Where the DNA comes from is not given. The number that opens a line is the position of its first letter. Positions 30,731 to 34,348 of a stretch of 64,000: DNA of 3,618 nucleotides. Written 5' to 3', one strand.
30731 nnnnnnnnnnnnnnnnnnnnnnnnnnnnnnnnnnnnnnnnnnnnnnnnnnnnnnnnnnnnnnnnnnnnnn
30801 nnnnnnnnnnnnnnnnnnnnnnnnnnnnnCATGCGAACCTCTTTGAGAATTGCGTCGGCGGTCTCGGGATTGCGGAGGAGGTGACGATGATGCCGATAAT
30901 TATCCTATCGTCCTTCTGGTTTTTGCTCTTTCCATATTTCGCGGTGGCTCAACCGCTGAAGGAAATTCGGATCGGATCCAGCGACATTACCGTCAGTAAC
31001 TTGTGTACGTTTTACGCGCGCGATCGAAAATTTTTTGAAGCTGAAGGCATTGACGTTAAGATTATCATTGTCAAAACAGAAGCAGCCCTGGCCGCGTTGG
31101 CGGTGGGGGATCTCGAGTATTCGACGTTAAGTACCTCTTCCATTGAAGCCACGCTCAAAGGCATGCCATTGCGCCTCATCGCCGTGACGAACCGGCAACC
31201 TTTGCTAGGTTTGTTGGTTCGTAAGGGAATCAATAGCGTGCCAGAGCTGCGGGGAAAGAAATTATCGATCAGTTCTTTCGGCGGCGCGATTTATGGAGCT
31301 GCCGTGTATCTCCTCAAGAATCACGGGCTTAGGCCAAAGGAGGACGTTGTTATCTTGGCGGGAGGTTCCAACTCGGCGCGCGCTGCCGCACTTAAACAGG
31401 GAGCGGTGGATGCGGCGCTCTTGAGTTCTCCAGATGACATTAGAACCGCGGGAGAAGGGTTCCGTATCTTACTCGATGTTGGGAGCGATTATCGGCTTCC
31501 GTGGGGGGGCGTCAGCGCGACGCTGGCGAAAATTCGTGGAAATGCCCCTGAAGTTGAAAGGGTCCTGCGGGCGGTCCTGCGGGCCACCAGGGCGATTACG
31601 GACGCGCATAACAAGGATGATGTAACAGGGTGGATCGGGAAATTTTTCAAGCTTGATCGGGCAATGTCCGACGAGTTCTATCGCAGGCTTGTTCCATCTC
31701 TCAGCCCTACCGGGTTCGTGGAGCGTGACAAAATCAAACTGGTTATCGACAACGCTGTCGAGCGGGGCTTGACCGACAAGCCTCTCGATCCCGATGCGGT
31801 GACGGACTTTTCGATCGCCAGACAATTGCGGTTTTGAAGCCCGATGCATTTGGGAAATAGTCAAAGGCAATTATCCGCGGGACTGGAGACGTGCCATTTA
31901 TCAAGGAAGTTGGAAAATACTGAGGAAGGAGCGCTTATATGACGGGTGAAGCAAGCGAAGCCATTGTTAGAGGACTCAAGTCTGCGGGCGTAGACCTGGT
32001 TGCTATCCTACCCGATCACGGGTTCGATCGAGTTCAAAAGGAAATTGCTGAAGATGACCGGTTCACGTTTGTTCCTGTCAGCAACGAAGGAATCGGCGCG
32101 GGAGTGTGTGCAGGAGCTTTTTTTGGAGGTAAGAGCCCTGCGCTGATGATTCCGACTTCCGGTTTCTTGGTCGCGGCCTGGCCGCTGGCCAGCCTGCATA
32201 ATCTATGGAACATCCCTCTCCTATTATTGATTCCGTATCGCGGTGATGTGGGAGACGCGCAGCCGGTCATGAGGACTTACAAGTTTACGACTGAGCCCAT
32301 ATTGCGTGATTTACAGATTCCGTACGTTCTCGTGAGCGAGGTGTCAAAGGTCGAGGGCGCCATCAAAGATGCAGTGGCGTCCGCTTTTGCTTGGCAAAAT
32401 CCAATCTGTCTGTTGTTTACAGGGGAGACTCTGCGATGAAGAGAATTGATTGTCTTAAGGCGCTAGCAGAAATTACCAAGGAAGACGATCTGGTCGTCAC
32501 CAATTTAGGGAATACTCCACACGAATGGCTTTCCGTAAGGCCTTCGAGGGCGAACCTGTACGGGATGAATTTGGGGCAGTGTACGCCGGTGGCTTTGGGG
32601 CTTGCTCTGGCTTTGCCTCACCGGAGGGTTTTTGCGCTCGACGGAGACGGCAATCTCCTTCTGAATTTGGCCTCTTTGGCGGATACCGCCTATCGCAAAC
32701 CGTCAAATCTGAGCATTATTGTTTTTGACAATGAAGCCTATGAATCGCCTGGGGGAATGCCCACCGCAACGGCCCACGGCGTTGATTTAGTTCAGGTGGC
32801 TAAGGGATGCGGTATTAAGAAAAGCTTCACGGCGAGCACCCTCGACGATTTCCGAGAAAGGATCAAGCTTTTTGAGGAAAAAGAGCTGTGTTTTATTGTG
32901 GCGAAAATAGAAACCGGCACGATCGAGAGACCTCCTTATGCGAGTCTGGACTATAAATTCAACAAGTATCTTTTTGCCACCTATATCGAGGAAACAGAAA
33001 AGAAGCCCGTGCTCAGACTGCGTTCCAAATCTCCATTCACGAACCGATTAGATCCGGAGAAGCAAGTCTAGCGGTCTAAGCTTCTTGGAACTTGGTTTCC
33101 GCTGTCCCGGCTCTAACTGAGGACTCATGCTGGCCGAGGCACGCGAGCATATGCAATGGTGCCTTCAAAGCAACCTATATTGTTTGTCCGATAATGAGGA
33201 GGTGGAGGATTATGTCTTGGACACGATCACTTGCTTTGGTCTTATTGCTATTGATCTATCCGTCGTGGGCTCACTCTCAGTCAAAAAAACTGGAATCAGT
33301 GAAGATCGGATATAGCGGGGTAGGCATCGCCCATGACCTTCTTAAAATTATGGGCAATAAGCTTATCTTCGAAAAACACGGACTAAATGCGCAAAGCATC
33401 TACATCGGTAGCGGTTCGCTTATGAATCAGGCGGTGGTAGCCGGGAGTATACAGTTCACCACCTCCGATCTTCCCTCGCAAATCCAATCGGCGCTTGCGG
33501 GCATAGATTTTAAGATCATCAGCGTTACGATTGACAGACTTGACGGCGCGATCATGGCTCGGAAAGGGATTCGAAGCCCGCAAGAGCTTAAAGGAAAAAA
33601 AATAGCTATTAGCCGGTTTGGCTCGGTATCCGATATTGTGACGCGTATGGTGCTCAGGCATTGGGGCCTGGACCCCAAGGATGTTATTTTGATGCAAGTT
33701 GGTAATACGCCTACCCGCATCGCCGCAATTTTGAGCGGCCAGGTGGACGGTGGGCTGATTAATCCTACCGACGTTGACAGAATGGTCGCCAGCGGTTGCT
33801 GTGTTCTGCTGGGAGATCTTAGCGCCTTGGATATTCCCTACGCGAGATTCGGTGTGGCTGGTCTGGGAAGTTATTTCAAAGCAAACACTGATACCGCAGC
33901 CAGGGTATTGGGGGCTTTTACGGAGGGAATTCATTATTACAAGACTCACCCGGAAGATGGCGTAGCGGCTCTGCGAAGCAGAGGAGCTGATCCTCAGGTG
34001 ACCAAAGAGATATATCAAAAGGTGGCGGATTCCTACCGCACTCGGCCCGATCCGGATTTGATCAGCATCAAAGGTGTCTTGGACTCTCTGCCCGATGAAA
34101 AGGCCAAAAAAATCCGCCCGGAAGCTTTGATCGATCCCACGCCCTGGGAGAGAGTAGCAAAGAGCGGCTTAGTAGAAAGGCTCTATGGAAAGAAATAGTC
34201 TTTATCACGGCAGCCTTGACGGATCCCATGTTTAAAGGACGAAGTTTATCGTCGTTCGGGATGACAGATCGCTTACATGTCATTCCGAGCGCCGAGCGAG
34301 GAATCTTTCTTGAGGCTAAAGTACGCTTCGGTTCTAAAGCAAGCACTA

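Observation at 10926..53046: Candidate undescribed system: five split ComDE-like ThDP decarboxylases, each wired to secreted NMT1/SsuA-type binding proteins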

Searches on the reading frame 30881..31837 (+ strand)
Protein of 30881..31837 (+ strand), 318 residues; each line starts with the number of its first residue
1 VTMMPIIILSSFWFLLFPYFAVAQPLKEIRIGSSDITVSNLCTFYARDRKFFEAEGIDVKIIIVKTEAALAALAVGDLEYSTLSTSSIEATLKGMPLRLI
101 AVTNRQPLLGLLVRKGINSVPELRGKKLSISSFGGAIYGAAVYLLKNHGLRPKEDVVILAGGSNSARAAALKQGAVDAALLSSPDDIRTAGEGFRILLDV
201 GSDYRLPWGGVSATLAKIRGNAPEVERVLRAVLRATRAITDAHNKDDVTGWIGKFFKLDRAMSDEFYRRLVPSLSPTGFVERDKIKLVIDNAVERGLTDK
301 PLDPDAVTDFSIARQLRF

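Call 6: search_protein_families(library=pfam, proteins=[window:30881-31837:+], max_evalue=0.001)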
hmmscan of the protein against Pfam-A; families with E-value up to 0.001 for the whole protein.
window:30881-31837:+ (318 aa): 3 families
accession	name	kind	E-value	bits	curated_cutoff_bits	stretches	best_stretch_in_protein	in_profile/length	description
PF09084.16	NMT1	-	2.9e-15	57.2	20.5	1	44-240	8-210/216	NMT1/THI5 like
PF13379.11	NMT1_2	-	8.2e-05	23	24.7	0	25-252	4-251/252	NMT1-like family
PF12974.12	Phosphonate-bd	-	0.0002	21.3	27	1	115-183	93-164/242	ABC transporter, phosphonate, periplasmic substrate-binding protein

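Call 28: search_protein_families(library=ncbifam, proteins=[window:30881-31837:+], max_evalue=1e-10)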
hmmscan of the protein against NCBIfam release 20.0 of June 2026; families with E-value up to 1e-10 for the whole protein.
window:30881-31837:+ (318 aa): 1 family
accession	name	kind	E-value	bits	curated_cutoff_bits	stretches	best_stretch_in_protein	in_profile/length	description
TIGR01728.1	SsuA_fam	subfamily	2.5e-15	56.5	163.5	1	29-312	1-288/290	aliphatic sulfonate ABC transporter substrate-binding protein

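Call 29: search_solved_structures(query=window:30881-31837:+, max_evalue=0.001)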
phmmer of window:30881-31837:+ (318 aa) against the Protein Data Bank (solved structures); distinct sequences matched with E-value up to 0.001: 3.
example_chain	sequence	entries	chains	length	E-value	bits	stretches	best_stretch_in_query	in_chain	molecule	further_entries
3qsl_A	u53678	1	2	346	5.1e-10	42.5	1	31-284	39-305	Putative exported protein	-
4h65_A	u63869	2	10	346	0.00022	24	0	41-179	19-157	Pyrimidine precursor biosynthesis enzyme THI5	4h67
4h6d_F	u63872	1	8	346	0.00033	23.4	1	41-179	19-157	Pyrimidine precursor biosynthesis enzyme THI5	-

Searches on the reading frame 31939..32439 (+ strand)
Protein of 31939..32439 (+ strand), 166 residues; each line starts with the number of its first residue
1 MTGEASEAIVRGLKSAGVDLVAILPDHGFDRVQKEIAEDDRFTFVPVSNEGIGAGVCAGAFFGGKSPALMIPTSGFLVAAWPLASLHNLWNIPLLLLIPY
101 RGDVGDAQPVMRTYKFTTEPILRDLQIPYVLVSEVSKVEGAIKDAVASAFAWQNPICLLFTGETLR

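Call 3: search_protein_families(library=pfam, proteins=[window:31939-32439:+], max_evalue=0.01)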
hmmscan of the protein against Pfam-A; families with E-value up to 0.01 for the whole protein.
window:31939-32439:+ (166 aa): 1 family
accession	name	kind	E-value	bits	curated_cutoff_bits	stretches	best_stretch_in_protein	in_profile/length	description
PF02776.23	TPP_enzyme_N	-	2.7e-05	24.3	26.8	1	5-95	3-94/119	Thiamine pyrophosphate enzyme, N-terminal TPP binding domain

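Call 4: search_protein_families(library=ncbifam, proteins=[window:31939-32439:+], max_evalue=0.01)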
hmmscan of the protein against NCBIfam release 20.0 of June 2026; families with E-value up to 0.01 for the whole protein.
window:31939-32439:+ (166 aa): 2 families
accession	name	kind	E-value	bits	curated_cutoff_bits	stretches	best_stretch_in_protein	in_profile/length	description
TIGR03845.1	sulfopyru_alph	equivalog_domain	8.7e-27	94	147.95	1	6-161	1-156/160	sulfopyruvate decarboxylase subunit alpha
TIGR03297.1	Ppyr-DeCO2ase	equivalog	1.6e-14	53.8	312.5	1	17-164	1-154/360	phosphonopyruvate decarboxylase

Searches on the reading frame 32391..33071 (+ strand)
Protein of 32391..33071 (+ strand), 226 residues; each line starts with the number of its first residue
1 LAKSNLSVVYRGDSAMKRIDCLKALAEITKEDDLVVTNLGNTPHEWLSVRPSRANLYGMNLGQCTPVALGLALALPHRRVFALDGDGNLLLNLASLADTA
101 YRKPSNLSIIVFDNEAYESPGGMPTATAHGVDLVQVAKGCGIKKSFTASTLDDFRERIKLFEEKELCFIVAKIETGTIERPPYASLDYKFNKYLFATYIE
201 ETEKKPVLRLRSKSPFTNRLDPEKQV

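Call 3: search_protein_families(library=pfam, proteins=[window:32391-33071:+], max_evalue=0.01)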
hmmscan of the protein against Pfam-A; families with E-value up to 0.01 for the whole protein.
window:32391-33071:+ (226 aa): 1 family
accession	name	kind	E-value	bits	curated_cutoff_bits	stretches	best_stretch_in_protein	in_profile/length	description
PF02775.26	TPP_enzyme_C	-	1.9e-14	54.2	21.9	1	60-169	29-149/151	Thiamine pyrophosphate enzyme, C-terminal TPP binding domain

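Call 4: search_protein_families(library=ncbifam, proteins=[window:32391-33071:+], max_evalue=0.01)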
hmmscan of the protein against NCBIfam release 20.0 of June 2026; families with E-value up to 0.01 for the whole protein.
window:32391-33071:+ (226 aa): 33 families (the best 25 are shown)
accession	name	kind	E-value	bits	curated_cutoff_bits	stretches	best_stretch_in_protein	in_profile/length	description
TIGR03846.1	sulfopy_beta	equivalog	2.1e-35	122.2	221.5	1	18-181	1-164/182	sulfopyruvate decarboxylase subunit beta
NF004813.0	PRK06163.1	equivalog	3.2e-34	118.4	240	1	12-174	9-173/202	hypothetical protein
TIGR03297.1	Ppyr-DeCO2ase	equivalog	5.9e-31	107.8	312.5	1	15-194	170-355/360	phosphonopyruvate decarboxylase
NF005760.0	PRK07586.1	equivalog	1.2e-09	37.7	363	1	41-118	374-443/514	acetolactate synthase large subunit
TIGR04377.1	myo_inos_iolD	equivalog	2.2e-08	33.2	715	1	13-119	388-499/616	3D-(3,5/4)-trihydroxycyclohexane-1,2-dione acylhydrolase (decyclizing)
NF006122.0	PRK08266.1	subfamily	5e-08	31.9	571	1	57-118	400-460/543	hypothetical protein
NF005485.1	PRK07092.1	equivalog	2.3e-07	30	493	1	13-159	345-503/523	benzoylformate decarboxylase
NF006016.1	PRK08155.1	equivalog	2.4e-07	29.6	870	1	60-117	410-466/554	acetolactate synthase large subunit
NF006203.0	PRK08327.1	equivalog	4e-07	28.9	456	1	23-120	394-494/571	thiamine pyrophosphate-requiring protein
NF006052.0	PRK08199.1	subfamily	1.3e-06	27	539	1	23-117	374-472/559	thiamine pyrophosphate protein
NF005470.0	PRK07064.1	equivalog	2.2e-06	27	495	1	47-117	393-464/552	thiamine pyrophosphate-binding protein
NF009122.0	PRK12474.1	subfamily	2.3e-06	26.7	835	1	55-117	385-446/518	hypothetical protein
NF058623.1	HdaclCoAlyACT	equivalog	5.2e-06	25.4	600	1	61-117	421-476/575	2-hydroxyacyl-CoA lyase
NF006187.0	PRK08322.1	equivalog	5.4e-06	25.1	509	1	61-117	409-464/548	acetolactate synthase large subunit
TIGR03393.1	indolpyr_decarb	equivalog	8.4e-06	24.7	946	1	15-118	355-462/539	indolepyruvate decarboxylase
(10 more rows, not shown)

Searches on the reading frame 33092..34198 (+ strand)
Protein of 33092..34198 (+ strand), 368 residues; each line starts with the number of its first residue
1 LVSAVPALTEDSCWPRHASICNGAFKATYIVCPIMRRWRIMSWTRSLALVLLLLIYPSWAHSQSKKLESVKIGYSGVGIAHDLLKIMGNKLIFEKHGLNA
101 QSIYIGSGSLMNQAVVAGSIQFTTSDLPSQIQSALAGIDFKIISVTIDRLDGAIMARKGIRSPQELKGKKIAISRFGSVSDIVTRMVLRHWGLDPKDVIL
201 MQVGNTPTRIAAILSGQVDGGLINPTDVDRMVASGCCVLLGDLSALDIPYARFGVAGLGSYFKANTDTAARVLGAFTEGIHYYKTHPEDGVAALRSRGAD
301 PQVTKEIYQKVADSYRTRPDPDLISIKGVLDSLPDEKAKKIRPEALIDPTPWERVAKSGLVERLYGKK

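Call 6: search_protein_families(library=pfam, proteins=[window:33092-34198:+], max_evalue=0.001)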
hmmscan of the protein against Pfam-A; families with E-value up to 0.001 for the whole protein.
window:33092-34198:+ (368 aa): 3 families
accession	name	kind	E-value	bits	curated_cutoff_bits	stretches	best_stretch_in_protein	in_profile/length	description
PF09084.16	NMT1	-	7.2e-18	65.7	20.5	1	93-289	16-215/216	NMT1/THI5 like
PF13379.11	NMT1_2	-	4.6e-08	33.6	24.7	1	66-220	4-175/252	NMT1-like family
PF12974.12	Phosphonate-bd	-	1.3e-05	25.1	27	1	156-234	91-173/242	ABC transporter, phosphonate, periplasmic substrate-binding protein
